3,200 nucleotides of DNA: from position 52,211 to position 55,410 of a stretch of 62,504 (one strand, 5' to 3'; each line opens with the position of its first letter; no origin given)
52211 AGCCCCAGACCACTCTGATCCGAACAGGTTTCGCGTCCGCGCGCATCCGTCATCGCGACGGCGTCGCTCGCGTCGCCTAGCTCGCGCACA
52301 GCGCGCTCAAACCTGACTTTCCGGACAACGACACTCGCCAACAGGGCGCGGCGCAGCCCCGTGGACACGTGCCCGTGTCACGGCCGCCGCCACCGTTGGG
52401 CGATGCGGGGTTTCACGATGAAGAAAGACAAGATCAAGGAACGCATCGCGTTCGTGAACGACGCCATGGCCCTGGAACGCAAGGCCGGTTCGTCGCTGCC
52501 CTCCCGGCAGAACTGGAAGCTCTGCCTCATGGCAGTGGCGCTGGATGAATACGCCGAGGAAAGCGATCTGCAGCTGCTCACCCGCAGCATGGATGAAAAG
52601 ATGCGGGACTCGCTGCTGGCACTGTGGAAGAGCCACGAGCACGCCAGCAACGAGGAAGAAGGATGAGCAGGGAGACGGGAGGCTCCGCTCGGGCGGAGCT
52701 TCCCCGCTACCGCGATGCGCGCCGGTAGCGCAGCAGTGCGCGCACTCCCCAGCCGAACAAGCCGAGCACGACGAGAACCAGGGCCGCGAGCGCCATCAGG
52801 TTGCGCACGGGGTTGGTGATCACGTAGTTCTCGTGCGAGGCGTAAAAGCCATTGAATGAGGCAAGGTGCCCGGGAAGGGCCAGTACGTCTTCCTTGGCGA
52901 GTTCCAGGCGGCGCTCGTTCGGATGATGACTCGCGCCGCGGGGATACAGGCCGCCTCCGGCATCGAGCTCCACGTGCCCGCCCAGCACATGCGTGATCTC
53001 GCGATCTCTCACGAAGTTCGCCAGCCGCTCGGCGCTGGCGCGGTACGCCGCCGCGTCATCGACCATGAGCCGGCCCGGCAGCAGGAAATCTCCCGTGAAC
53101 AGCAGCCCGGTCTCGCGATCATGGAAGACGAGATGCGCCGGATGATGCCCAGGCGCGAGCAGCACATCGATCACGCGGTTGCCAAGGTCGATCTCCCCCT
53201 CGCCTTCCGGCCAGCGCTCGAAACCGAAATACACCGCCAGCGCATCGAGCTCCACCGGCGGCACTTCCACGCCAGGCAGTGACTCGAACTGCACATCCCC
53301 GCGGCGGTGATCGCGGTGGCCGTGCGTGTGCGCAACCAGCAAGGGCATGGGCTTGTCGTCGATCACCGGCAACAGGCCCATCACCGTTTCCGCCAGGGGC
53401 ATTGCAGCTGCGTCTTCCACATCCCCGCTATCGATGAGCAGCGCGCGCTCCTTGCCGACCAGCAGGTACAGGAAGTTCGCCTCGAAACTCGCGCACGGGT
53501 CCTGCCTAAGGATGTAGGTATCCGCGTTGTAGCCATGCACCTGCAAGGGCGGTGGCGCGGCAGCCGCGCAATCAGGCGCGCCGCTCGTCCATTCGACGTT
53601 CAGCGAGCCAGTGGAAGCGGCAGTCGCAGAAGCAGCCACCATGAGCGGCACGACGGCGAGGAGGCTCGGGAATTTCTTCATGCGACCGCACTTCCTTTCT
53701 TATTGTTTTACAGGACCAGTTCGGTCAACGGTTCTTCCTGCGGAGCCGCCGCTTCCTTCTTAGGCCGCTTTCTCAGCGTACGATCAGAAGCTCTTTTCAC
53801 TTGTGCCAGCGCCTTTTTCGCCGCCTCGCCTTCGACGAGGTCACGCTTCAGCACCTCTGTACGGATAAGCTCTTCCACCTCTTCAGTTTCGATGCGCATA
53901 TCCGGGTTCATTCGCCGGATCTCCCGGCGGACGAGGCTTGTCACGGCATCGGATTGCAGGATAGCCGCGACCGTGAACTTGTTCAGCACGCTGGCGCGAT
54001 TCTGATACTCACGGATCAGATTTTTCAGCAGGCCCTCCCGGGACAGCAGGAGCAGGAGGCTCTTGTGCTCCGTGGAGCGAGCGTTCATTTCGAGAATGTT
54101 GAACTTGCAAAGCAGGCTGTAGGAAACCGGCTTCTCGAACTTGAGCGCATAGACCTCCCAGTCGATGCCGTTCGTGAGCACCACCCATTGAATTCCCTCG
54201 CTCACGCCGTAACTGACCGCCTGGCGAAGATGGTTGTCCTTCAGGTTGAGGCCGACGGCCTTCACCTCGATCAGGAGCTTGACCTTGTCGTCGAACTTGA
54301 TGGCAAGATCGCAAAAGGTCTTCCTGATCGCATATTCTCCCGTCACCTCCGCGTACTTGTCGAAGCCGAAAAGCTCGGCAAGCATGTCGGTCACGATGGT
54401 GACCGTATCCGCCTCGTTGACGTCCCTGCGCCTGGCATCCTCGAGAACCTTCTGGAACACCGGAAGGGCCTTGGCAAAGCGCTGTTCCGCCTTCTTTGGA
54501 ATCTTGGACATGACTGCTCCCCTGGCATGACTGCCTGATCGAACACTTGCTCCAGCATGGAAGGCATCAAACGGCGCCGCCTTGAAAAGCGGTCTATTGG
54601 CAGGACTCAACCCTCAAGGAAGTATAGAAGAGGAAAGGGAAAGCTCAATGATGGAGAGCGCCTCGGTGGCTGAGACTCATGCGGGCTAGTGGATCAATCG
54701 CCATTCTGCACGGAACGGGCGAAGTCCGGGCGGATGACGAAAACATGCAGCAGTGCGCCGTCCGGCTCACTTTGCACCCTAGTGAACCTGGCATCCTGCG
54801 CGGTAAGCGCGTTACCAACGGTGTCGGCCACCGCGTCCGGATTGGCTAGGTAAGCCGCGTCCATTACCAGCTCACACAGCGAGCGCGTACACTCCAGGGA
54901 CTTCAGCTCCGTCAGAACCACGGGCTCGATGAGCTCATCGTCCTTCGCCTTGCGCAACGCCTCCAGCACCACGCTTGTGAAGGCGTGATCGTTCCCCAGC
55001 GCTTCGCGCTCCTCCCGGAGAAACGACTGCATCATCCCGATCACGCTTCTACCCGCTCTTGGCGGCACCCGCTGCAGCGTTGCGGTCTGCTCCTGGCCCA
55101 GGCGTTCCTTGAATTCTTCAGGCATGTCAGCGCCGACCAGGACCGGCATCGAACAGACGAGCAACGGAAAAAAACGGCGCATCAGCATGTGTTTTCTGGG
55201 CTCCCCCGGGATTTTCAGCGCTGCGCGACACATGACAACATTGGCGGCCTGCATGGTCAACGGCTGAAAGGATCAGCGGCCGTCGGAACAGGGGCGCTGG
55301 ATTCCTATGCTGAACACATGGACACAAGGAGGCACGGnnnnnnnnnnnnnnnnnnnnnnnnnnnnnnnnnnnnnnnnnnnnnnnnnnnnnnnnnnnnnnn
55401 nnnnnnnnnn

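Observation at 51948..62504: Mosaic, AT-richer accessory island encoding almost only exported proteins of unknown family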

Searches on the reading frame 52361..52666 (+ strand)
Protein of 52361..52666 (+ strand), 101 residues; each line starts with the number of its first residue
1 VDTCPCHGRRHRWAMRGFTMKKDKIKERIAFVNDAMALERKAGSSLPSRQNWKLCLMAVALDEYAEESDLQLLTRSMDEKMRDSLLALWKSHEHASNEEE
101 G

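Call 11: search_protein_families(library=pfam, max_evalue=1, proteins=[window:52361-52666:+])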
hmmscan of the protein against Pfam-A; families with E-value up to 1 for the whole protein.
window:52361-52666:+ (101 aa): 0 families

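Call 80: search_protein_families(library=ncbifam, max_evalue=10, proteins=[window:52403-52666:+])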
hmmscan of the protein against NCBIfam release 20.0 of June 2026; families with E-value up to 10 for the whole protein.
window:52403-52666:+ (87 aa): 0 families

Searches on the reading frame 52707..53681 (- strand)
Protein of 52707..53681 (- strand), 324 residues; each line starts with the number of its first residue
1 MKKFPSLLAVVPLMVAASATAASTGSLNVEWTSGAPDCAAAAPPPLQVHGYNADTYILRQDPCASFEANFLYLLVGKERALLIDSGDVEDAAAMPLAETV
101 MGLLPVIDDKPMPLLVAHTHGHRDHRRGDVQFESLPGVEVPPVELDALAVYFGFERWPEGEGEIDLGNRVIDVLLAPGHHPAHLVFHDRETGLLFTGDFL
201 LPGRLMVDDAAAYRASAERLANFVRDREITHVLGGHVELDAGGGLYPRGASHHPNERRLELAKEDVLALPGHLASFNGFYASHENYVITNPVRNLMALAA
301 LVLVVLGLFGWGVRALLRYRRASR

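Call 3: search_protein_families(library=pfam, max_evalue=0.1, proteins=[window:52707-53681:-])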
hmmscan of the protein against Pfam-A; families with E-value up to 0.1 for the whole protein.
window:52707-53681:- (324 aa): 2 families
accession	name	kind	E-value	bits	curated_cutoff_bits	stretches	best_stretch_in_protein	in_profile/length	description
PF00753.33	Lactamase_B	-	3.5e-11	43.8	22.7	1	72-241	9-162/196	Metallo-beta-lactamase superfamily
PF19583.5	ODP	-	0.0085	16.4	27.2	1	157-200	92-137/194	ODP family beta lactamase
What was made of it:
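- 51948..53681 (.): Inside the finding's coordinates but NOT part of the island. It holds a non-coding spacer, an 87-aa ORF (52403-52666 +) and a signal-peptide MBL-fold hydrolase with a C-terminal TM segment (52707-53681 -). Composition is host-like. Lactamase_B matches at E = 3.5e-11 (call 3).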

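Call 4: search_protein_families(library=ncbifam, max_evalue=0.1, proteins=[window:52707-53681:-])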
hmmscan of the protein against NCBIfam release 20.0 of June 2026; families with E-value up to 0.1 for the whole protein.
window:52707-53681:- (324 aa): 3 families
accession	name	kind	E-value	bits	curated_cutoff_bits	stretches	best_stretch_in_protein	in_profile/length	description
TIGR03413.1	GSH_gloB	equivalog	6.3e-10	38.8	200.8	1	65-226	6-157/248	hydroxyacylglutathione hydrolase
TIGR04559.1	SoxH_rel_PQQ_2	hypoth_equivalog_domain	1.3e-07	31.3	280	1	161-236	138-212/283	quinoprotein relay system zinc metallohydrolase 2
TIGR04558.1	SoxH_rel_PQQ_1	hypoth_equivalog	3.4e-07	29.7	300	1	162-236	140-213/285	quinoprotein relay system zinc metallohydrolase 1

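Call 31: search_protein_families(library=padloc, max_evalue=0.01, proteins=[window:52707-53681:-])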
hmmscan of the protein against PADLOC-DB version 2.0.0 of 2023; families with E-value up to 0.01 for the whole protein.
window:52707-53681:- (324 aa): 0 families

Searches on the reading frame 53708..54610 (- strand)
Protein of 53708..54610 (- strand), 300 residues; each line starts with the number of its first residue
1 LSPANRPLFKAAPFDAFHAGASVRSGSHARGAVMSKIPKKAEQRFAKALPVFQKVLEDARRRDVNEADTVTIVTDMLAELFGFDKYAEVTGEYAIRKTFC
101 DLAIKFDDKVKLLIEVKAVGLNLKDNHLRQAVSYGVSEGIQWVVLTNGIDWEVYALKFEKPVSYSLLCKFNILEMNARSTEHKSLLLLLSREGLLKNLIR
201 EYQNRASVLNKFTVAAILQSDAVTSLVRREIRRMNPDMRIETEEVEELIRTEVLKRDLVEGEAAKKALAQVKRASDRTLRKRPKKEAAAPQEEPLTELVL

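Call 3: search_protein_families(library=pfam, max_evalue=0.1, proteins=[window:53708-54610:-])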
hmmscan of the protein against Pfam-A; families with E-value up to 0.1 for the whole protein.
window:53708-54610:- (300 aa): 2 families
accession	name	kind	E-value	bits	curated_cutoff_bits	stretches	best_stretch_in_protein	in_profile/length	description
PF13588.12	HSDR_N_2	-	2.8e-07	31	25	1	94-158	33-98/110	Type I restriction enzyme R protein N terminus (HSDR_N)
PF04313.20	HSDR_N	-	0.0029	17.9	25.1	1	88-156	117-192/198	Type I restriction enzyme R protein N terminus (HSDR_N)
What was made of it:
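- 53708..54511 (-): Stand-alone HsdR-N-terminal-like (PD-(D/E)XK-type) nuclease-like protein, 267 aa, cytoplasmic, of a kind carried by mobile elements. Pfam HSDR_N_2 at E = 2.8e-7 (call 3).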

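Call 4: search_protein_families(library=ncbifam, max_evalue=0.1, proteins=[window:53708-54610:-])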
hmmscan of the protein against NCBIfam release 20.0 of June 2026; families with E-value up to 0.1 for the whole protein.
window:53708-54610:- (300 aa): 1 family
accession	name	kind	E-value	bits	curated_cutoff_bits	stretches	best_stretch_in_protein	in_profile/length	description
NF007693.0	PRK10371.1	equivalog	0.083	12.1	253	0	205-253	116-164/309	transcriptional regulator MelR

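Call 31: search_protein_families(library=padloc, max_evalue=0.01, proteins=[window:53708-54511:-])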
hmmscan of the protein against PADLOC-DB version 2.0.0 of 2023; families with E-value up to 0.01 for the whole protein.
window:53708-54511:- (267 aa): 1 family
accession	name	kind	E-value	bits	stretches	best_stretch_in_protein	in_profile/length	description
PDLC03604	REase_MTase_IIG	-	0.0018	14.3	1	67-125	80-140/1011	Type IIG restriction enzyme-methyltransferase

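Call 86: search_protein_families(library=phrogs, max_evalue=0.01, proteins=[window:53708-54511:-])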
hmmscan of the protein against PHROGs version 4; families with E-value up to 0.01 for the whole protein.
window:53708-54511:- (267 aa): 4 families
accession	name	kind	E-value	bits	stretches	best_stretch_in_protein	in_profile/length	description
phrog_17239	-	unknown function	1e-85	288.2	1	1-252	1-255/259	-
phrog_14719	-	unknown function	3.1e-08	33.2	1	30-210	25-237/833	-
phrog_4225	-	DNA, RNA and nucleotide metabolism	1.6e-05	25.1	1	47-121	39-119/357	endonuclease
phrog_36712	-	unknown function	0.0083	17.2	0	173-223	36-82/90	-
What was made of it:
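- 53708..54511 (-): Full-length match to phrog_17239 at E = 1e-85 (call 86).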

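Call 88: find_related_loci(query=window:53708-54511:-, collection=viral_contigs, flank=8000)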
Query window:53708-54511:- (267 aa) in viral_contigs; peptide patterns used: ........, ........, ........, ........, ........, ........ (x = any residue, [..] = any of these).
8 stretches matched a pattern, but none encodes a relative of the query by tblastn (E <= 1e-3).

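Call 89: search_dna_similar(query=window:53708-54511:-, collection=phages, mode=protein, max_evalue=0.00001, max_rows=12)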
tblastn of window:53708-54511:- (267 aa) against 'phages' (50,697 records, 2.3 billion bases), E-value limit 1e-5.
Records with a match: 1; places in all: 1; records where one place covers at least 80% of the query: 1.
Best place of each record, by identity: <60% 1.
By first word of the organism name: Thermus 1.
By host as written in the record: Thermus thermophilus HB8 1.
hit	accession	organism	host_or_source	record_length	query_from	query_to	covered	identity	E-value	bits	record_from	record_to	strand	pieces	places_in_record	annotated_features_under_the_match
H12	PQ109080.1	Thermus phage Riverbug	Thermus thermophilus HB8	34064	4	256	95%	37.2%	4e-42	159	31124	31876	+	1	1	restriction endonuclease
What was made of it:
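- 53708..54511 (-): 37% identical to a 'restriction endonuclease' of Thermus phage Riverbug (call 89).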

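Call 90: search_dna_similar(query=window:53708-54511:-, collection=plasmids, mode=protein, max_evalue=0.00001, max_rows=12)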
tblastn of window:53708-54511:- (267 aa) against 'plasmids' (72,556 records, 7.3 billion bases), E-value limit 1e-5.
Records with a match: 7; places in all: 8; records where one place covers at least 80% of the query: 6.
Best place of each record, by identity: <60% 7.
By first word of the organism name: Leptospira 6; Arthrobacter 1.
By predicted mobility (MOB-suite, as given by PLSDB): non-mobilizable 7.
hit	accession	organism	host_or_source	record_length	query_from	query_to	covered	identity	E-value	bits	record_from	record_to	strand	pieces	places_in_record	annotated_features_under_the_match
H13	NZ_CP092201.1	Leptospira weilii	Homo sapiens,blood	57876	4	256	95%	43.8%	8e-63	219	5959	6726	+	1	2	type I restriction enzyme HsdR N-terminal domain-containing protein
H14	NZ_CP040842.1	Leptospira weilii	Canis lupus familiaris,urine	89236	4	256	95%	43.8%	8e-63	219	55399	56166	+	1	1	type I restriction enzyme HsdR N-terminal domain-containing protein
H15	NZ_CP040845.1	Leptospira weilii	Canis lupus familiaris,urine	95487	4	256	95%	43.8%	8e-63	219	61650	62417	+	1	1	type I restriction enzyme HsdR N-terminal domain-containing protein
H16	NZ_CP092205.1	Leptospira weilii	Homo sapiens,blood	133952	4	256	95%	43.8%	8e-63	219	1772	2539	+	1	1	type I restriction enzyme HsdR N-terminal domain-containing protein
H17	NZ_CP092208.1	Leptospira weilii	Homo sapiens,blood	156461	4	256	95%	43.8%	8e-63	219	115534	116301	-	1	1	type I restriction enzyme HsdR N-terminal domain-containing protein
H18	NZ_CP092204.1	Leptospira weilii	Homo sapiens,blood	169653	4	256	95%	43.8%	8e-63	219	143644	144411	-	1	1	type I restriction enzyme HsdR N-terminal domain-containing protein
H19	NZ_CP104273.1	Arthrobacter sp. zg-Y1110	Marmot,single cell,intestinal contents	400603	19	200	68%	32.4%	3e-24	108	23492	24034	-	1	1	type I restriction enzyme HsdR N-terminal domain-containing protein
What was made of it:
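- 53708..54511 (-): 44% identical to genes on Leptospira weilii plasmids (call 90).
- phrog_17239 / HSDR_N_2 gene with relatives in a Thermus phage and on Leptospira and Arthrobacter plasmids (calls 86, 89, 90). The first island gene matches phrog_17239 over its full length and has phage- and plasmid-borne relatives (calls 86, 89, 90).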

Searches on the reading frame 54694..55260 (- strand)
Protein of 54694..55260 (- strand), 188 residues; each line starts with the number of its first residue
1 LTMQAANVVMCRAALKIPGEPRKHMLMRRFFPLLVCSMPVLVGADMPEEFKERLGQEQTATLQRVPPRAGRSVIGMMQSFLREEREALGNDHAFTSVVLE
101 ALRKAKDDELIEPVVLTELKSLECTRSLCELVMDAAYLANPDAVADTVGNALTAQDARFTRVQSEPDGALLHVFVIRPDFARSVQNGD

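Call 3: search_protein_families(library=pfam, max_evalue=0.1, proteins=[window:54694-55260:-])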
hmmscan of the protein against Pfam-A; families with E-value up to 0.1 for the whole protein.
window:54694-55260:- (188 aa): 0 families

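Call 4: search_protein_families(library=ncbifam, max_evalue=0.1, proteins=[window:54694-55260:-])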
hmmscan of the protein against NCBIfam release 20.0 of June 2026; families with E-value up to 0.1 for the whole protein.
window:54694-55260:- (188 aa): 0 families

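Call 31: search_protein_families(library=padloc, max_evalue=0.01, proteins=[window:54694-55260:-])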
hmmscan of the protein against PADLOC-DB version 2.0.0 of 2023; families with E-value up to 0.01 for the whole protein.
window:54694-55260:- (188 aa): 0 families

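Call 86: search_protein_families(library=phrogs, max_evalue=0.01, proteins=[window:54694-55254:-])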
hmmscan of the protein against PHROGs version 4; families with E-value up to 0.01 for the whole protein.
window:54694-55254:- (186 aa): 0 families
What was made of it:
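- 54694..55254 (-): P1a, 186 aa. It has a signal-peptide-like N-terminus (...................). Its C-terminal ~75-aa CxxxxC domain is shared with P1b. No family hit (calls 3, 4, 31, 86).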
